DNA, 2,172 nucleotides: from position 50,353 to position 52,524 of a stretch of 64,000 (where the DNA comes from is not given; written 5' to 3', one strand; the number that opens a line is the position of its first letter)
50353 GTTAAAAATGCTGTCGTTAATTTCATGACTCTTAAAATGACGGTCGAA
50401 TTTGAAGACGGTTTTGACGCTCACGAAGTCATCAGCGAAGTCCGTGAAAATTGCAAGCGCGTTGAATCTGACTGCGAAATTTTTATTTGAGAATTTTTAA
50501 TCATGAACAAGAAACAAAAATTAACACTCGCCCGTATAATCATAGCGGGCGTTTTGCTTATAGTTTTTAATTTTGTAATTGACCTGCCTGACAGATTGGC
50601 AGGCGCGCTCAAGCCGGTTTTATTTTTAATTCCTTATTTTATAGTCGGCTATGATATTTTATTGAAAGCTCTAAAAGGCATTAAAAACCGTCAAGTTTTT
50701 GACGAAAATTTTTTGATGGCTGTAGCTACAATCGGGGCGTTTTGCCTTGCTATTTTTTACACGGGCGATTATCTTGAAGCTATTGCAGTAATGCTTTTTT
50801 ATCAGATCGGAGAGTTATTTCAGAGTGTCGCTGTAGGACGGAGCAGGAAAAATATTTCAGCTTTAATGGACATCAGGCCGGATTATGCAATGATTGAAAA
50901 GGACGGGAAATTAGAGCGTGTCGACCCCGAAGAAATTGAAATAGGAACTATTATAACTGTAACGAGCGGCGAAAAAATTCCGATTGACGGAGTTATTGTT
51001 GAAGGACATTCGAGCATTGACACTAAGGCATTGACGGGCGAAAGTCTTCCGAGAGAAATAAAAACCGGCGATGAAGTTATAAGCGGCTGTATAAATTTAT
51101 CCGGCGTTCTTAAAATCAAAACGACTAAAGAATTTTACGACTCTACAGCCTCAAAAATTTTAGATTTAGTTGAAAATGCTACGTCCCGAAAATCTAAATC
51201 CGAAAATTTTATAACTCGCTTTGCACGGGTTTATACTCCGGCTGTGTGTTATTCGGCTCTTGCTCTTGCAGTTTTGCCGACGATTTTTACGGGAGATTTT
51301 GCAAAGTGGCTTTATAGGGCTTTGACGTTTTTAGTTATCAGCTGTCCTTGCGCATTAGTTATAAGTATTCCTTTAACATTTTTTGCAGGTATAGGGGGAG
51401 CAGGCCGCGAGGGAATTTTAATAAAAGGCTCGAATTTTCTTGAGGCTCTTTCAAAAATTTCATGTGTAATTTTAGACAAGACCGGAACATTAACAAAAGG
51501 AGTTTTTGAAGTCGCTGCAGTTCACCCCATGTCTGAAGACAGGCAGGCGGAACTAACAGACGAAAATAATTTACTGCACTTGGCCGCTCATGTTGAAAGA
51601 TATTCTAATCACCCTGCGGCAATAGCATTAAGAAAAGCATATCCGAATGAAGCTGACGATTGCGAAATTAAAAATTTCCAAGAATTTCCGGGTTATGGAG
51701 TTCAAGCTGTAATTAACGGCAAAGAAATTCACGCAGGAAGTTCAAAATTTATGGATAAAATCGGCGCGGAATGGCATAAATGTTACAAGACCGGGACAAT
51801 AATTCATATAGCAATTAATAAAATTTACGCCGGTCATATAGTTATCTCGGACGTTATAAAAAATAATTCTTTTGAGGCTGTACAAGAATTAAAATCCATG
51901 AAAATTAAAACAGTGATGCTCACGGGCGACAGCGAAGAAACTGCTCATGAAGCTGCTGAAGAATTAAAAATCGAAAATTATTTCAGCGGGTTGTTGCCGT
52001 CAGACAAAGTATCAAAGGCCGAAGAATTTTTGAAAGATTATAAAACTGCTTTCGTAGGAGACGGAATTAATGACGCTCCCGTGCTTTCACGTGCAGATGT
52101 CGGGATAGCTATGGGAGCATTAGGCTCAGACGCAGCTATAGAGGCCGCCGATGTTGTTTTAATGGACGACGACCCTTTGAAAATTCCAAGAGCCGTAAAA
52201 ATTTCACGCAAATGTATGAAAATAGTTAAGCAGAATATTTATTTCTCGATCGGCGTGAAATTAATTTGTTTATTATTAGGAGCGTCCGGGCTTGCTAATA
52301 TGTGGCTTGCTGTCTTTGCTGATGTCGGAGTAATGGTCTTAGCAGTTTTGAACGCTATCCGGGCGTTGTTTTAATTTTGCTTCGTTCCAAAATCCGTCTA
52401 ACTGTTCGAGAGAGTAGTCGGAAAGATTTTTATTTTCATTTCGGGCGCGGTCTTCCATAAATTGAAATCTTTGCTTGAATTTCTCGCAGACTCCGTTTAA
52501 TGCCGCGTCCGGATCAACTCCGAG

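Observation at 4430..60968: Dispersed family of 7-nt periodic AGG/GGA repeat elements at about 19 loci in 64 kb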

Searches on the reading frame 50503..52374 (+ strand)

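Call 12: search_protein_families(library=pfam, proteins=[window:50503-52374:+])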
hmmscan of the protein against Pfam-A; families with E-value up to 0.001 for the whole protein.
window:50503-52374:+ (623 aa): 3 families
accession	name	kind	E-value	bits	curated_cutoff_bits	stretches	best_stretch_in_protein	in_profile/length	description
PF00122.25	E1-E2_ATPase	-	4.5e-49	166.9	28.1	1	126-301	4-179/181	E1-E2 ATPase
PF00702.32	Hydrolase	-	6.8e-25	89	26.4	1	319-532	1-191/191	haloacid dehalogenase-like hydrolase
PF08282.18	Hydrolase_3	-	6.4e-06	26.5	20.9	0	513-553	204-243/255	haloacid dehalogenase-like hydrolase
